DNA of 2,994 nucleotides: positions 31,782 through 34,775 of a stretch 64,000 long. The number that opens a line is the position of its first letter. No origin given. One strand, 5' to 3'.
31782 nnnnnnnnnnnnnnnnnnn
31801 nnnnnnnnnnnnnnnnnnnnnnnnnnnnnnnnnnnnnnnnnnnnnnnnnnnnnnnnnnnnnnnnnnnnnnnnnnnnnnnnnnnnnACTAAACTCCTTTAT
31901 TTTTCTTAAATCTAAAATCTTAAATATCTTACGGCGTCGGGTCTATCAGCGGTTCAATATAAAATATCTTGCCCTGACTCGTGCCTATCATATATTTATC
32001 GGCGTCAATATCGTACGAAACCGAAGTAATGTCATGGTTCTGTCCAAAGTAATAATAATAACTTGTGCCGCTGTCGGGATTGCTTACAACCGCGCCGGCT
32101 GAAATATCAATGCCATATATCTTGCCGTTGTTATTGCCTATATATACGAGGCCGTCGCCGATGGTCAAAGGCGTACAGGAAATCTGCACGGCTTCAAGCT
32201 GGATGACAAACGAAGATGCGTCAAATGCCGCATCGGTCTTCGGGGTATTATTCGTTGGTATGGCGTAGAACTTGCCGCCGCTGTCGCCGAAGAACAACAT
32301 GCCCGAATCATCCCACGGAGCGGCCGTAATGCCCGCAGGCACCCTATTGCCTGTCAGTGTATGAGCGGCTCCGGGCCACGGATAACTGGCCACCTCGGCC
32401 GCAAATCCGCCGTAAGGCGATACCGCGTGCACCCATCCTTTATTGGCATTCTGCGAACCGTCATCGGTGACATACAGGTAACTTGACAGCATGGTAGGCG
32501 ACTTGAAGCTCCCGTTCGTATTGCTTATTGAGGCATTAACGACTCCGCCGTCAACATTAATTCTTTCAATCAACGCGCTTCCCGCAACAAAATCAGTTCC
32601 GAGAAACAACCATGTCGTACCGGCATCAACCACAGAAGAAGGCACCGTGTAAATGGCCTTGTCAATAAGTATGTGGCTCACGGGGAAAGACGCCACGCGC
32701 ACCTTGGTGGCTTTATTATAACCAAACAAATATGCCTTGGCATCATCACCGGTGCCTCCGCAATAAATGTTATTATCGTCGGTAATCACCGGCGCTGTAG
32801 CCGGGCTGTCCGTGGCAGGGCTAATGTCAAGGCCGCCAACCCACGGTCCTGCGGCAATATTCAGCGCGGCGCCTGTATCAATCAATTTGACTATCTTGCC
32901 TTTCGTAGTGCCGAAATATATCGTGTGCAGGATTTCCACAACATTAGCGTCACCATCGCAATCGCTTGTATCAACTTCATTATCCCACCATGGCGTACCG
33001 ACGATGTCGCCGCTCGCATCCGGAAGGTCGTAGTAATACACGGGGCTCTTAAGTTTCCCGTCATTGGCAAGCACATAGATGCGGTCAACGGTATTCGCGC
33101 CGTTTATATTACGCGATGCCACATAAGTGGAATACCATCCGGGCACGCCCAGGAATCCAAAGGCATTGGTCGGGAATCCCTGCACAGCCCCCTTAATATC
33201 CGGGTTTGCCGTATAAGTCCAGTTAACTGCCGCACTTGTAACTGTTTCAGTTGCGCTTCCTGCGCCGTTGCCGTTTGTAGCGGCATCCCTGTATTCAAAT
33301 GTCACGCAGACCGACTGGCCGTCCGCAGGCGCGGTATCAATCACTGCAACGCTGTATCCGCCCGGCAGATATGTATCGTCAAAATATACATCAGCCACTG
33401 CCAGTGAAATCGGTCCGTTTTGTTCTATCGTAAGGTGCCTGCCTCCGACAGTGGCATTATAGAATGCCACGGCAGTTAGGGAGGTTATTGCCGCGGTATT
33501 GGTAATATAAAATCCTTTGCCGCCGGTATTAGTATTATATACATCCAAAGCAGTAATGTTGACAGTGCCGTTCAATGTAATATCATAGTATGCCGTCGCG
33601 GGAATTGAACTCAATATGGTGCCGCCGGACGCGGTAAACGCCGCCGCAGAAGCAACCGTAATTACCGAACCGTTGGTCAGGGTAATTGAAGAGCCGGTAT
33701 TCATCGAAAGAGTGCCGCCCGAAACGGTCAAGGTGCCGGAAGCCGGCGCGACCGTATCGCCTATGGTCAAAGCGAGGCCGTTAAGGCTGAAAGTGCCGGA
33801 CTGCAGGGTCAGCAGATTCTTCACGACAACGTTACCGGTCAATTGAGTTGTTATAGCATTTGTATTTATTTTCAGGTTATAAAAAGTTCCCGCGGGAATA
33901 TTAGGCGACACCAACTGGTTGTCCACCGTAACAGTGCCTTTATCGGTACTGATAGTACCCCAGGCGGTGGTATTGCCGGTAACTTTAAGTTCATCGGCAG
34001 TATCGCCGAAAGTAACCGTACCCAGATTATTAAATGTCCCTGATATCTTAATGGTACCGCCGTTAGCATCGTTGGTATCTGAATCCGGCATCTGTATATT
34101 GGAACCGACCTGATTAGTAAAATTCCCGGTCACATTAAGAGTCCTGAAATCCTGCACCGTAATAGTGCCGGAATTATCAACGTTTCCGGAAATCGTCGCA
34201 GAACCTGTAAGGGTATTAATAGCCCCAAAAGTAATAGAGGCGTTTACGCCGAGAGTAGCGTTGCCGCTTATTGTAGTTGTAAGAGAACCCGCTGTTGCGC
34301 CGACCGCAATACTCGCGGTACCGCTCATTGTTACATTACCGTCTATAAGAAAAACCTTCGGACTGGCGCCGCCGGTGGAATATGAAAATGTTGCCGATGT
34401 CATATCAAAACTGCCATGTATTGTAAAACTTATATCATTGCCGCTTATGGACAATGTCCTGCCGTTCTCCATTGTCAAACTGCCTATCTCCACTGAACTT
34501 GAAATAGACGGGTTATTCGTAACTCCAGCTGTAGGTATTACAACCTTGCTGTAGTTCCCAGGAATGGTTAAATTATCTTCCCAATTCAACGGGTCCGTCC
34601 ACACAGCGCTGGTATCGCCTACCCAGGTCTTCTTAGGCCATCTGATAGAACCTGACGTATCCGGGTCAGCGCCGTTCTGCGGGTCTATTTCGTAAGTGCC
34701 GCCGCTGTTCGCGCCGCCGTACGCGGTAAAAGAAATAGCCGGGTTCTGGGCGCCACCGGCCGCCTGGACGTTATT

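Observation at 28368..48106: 20-kb surface-protein locus: giant (~5,390 aa) repeat protein, then a beta-propeller/FN3/beta-helix anchor protein, then a HEAT-repeat membrane protein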

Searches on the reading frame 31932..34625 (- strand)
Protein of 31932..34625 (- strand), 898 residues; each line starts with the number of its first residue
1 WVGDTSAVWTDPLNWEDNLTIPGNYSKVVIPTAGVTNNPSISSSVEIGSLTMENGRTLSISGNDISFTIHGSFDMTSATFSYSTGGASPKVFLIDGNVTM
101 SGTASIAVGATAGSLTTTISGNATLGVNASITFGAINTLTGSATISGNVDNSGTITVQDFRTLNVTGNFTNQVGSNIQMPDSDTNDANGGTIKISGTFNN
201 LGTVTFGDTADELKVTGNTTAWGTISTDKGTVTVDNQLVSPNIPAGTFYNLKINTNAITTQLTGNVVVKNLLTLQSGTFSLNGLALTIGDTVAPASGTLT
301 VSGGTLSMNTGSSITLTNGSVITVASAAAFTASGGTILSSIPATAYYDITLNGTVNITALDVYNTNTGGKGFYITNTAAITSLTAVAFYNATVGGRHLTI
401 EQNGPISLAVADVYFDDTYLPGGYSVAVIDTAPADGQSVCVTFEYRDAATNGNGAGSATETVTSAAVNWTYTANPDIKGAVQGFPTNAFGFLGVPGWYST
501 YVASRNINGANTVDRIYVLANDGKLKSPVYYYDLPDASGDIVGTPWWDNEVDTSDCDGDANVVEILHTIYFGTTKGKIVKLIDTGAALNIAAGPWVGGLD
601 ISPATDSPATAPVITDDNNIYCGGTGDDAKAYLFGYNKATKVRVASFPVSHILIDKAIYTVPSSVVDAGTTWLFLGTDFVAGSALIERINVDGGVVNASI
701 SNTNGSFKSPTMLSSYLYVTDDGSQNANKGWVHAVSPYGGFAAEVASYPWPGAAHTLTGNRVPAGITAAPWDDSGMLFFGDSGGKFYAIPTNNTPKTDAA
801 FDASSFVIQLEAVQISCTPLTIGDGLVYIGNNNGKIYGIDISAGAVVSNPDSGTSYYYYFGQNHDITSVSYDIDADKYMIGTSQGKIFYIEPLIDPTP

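Call 31: search_protein_families(library=pfam, proteins=[window:31932-34625:-], max_evalue=10)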
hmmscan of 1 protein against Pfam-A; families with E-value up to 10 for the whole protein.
window:31932-34625:- (898 aa): 0 families

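Call 32: find_homologous_proteins(query=window:31932-34625:-)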
Query window:31932-34625:- (898 aa): 11 proteins with E <= 0.001 among 8000 candidates.
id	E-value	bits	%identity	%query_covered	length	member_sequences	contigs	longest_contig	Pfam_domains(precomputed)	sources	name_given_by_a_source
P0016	1.4e-35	141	30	79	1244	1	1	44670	PF13570.14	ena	-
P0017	1.8e-35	141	30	94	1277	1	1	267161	PF13570.14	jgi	jgi:hypothetical protein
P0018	4.5e-35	139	30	70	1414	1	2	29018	PF13570.14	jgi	jgi:hypothetical protein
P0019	6.1e-35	139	30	96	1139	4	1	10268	PF13570.14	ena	-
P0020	8.5e-34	135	28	98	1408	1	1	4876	-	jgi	jgi:hypothetical protein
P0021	9.9e-33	131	28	96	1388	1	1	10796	-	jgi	jgi:hypothetical protein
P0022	2.9e-29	120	29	95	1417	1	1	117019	-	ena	-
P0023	4.8e-24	103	27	98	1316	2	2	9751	-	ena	-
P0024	3.1e-22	97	31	61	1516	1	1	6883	-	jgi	jgi:fibronectin-binding autotransporter adhesin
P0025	6.8e-22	96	28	95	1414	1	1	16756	-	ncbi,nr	ncbi:MAG: hypothetical protein JWM82_1931 [Myxococcales bacterium]|nr:hypothetical protein [Myxococc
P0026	5.4e-16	76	27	97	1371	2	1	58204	-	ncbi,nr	ncbi:MAG TPA: hypothetical protein VHJ20_18280 [Polyangia bacterium]|nr:hypothetical protein [Polyan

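Call 34: find_encoding_contigs(protein=P0017, flank=10000, max_places=2)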
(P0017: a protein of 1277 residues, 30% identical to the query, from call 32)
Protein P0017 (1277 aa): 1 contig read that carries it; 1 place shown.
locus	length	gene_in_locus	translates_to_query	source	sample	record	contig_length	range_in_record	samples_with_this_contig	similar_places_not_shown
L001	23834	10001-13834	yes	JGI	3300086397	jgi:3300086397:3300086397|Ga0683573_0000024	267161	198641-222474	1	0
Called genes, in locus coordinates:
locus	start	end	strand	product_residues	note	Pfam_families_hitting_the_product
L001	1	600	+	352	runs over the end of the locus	-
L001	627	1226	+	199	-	PF04542:Sigma70_r2, PF08281:Sigma70_r4_2, PF04545:Sigma70_r4 (weak), PF13384:HTH_23 (weak)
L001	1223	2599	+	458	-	PF04773:FecR (weak), PF13424:TPR_12 (faint)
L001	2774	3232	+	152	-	-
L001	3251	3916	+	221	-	PF01551:Peptidase_M23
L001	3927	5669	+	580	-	PF00069:Pkinase, PF07714:PK_Tyr_Ser-Thr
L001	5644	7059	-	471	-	PF11617:Cu-binding_MopE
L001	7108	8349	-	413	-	PF04055:Radical_SAM, PF06969:HemN_C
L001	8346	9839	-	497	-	PF00749:tRNA-synt_1c, PF19269:Anticodon_2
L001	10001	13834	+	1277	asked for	PF13570:Beta-prop_ACSF4 (faint)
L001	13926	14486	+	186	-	-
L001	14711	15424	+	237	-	PF13174:TPR_6 (faint), PF13428:TPR_14 (faint), PF13432:TPR_16, PF13371:TPR_9, PF13414:TPR_11 (weak), PF14559:TPR_19 (weak), PF00515:TPR_1 (weak), PF07719:TPR_2 (weak), +1 more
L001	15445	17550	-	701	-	PF02837:Glyco_hydro_2_N, PF22666:Glyco_hydro_2_N2, PF00703:Glyco_hydro_2, PF02836:Glyco_hydro_2_C, PF16355:DUF4982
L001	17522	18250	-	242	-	PF00072:Response_reg, PF00486:Trans_reg_C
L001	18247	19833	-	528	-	PF00512:HisKA, PF02518:HATPase_c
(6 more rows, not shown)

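Call 35: find_encoding_contigs(protein=P0016, flank=10000, max_places=2)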
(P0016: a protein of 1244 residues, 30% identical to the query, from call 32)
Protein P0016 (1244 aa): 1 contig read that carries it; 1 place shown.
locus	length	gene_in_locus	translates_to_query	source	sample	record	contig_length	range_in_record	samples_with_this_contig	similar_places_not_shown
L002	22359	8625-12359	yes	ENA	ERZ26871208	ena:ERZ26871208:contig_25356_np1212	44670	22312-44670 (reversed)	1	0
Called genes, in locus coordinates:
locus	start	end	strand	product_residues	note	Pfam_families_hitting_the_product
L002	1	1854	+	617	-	?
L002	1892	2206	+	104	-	-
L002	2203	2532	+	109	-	PF01551:Peptidase_M23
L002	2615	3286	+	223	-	-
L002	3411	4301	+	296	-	-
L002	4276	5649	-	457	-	PF11617:Cu-binding_MopE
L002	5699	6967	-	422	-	PF04055:Radical_SAM, PF06969:HemN_C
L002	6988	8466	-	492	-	PF00749:tRNA-synt_1c, PF19269:Anticodon_2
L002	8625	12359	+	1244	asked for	PF13570:Beta-prop_ACSF4 (faint)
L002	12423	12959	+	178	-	-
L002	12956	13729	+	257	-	PF13432:TPR_16, PF13371:TPR_9 (weak)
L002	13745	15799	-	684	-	PF02837:Glyco_hydro_2_N, PF13364:BetaGal_ABD2 (weak), PF22666:Glyco_hydro_2_N2 (weak), PF00703:Glyco_hydro_2, PF02836:Glyco_hydro_2_C, PF16355:DUF4982 (weak)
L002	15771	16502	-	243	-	PF00072:Response_reg, PF00486:Trans_reg_C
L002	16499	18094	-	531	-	PF00512:HisKA, PF02518:HATPase_c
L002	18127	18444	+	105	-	-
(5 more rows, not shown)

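Call 62: predict_structure(alignment_id=A3)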
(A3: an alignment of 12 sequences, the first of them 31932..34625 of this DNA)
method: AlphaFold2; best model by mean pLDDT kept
length: 898 residues; sequences in the alignment: 12
mean_pLDDT: 63.7   pTM: 0.52
mean pLDDT of the five models: 63.7, 62.2, 59.0, 55.9, 55.8
residues with pLDDT >= 90: 0; 70-90: 312; 50-70: 464; < 50: 122
segments of 3 or more residues with pLDDT < 50: 1-20, 171-174, 182-187, 237-244, 325-335, 339-347, 490-496, 592-605, 643-650, 751-759, 844-852, 896-898
pLDDT, mean of each block of 10 residues (from residue 1): 41 40 67 59 76 78 75 84 67 82 76 70 77 60 68 66 64 53 49 64 59 59 57 50 49 57 58 59 56 55 56 55 44 48 45 60 58 63 66 67 62 69 70 60 65 71 62 54 61 47 74 77 56 79 76 61 72 72 76 43 50 69 64 67 42 57 72 73 71 68 68 76 67 71 64 45 70 79 80 58 63 77 76 81 50 63 72 69 69 55
secondary structure, 60 per line:
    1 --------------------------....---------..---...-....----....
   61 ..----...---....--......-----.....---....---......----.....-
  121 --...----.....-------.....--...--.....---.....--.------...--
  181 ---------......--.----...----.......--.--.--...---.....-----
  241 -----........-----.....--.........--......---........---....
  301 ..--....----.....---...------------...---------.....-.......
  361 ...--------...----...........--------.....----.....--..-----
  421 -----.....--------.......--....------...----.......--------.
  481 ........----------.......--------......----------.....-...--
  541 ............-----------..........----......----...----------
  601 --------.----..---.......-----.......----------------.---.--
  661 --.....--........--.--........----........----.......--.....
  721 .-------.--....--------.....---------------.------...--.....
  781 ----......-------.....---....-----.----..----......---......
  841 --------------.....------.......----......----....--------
elements in order (helices of 4 or more, strands of 3 or more residues): E27-30 E45-47 E49-52 E57-62 E67-69 E73-76 E79-84 E90-94 E98-101 E105-110 E115-119 E123-125 E130-134 E142-146 E149-151 E154-158 E162-166 E176-178 E190-195 E203-205 E210-216 E225-227 E231-235 E246-253 E259-263 E266-274 E277-282 E286-293 E297-302 E305-308 E313-317 E321-323 E336-338 E348-352 E354-363 E372-374 E379-389 E398-402 E407-411 E426-430 E439-445 H448-451 E458-460 E465-471 E480-488 E499-505 E514-519 E530-534 E541-552 E564-573 E578-583 E588-590 E619-625 E631-637 E663-667 E670-677 E683-690 E695-702 E707-713 E716-721 E732-735 E744-748 E771-773 E776-780 E785-790 H798-802 E806-809 E826-831 E835-840 E855-859 E866-872 E877-882 E887-890

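Call 64: fold_search(model_id=the predicted structure, library=pdb)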
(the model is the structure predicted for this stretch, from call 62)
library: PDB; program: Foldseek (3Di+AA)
matches with E <= 10: 1434; with E <= 0.001: 926
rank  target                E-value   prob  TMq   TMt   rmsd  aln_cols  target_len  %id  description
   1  6g6n_B                1.2e-11  1.00  0.29  0.75   5.4       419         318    9  Crystal structure of the computationally designed Tako8 protein in C2 (released 2018-11-28)
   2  6g6o_A                7.8e-11  1.00  0.28  0.72   5.7       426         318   11  Crystal structure of the computationally designed Ika8 protein: crystal packing No.1 in P63 (released 2018-11-28)
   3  6g6n_A                8.2e-11  1.00  0.29  0.76   5.1       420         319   10  Crystal structure of the computationally designed Tako8 protein in C2 (released 2018-11-28)
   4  6y7o_C                4.3e-10  1.00  0.29  0.75   5.0       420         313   11  The complex between the eight-bladed symmetrical designer protein Tako8 and the silicotungstic acid Keggin (STA) (released 2020-12-16)
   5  6g6m                  6.3e-10  1.00  0.28  0.72   6.0       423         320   10  Crystal structure of the computationally designed Tako8 protein in P42212 (released 2018-11-28)
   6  6y7o_A                8.8e-10  1.00  0.29  0.73   5.4       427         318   11  The complex between the eight-bladed symmetrical designer protein Tako8 and the silicotungstic acid Keggin (STA) (released 2020-12-16)
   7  7evf                  4.0e-09  1.00  0.27  0.60   9.1       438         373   15  Plant growth-promoting factor YxaL mutant from Bacillus velezensis - T175W/S213G/W215A (released 2022-01-12)
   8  7tt2_B                4.5e-09  1.00  0.28  0.65   6.9       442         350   10  BamABCDE bound to substrate EspP class 3 (released 2022-03-30)
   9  8qp5_B                4.9e-09  1.00  0.27  0.63   7.7       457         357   11  Release Complex: BAM bound EspP (SurA released) (released 2024-09-25)
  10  6y7n_A                6.2e-09  1.00  0.29  0.74   5.7       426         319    9  The crystal structure of the eight-bladed symmetrical designer protein Tako8 in the presence of tellurotungstic Anders (released 2020-12-16)
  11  9a3d_MODEL_1_A        7.5e-09  1.00  0.28  0.59   6.7       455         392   10  Model of E. coli BamB by in-cell photo-crosslinking MS and deep learning (released 2023-02-24)
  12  9co0_B                1.2e-08  1.00  0.27  0.63   7.9       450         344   11  CryoEM structure of BAM in complex with the PTB2 open-state inhibitor (in SMA nanodisc) (released 2024-12-25)
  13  7nri_B                1.3e-08  1.00  0.25  0.57   9.5       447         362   10  Structure of the darobactin-bound E. coli BAM complex (BamABCDE) (released 2021-04-21)
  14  8bvq_B                1.6e-08  1.00  0.28  0.63   6.8       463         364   11  E. coli BAM complex (BamABCDE) bound to darobactin B (released 2023-05-24)
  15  7dxn_A                1.7e-08  1.00  0.27  0.60   9.7       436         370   14  Plant growth-promoting factor YxaL from Bacillus velezensis (released 2022-01-19)
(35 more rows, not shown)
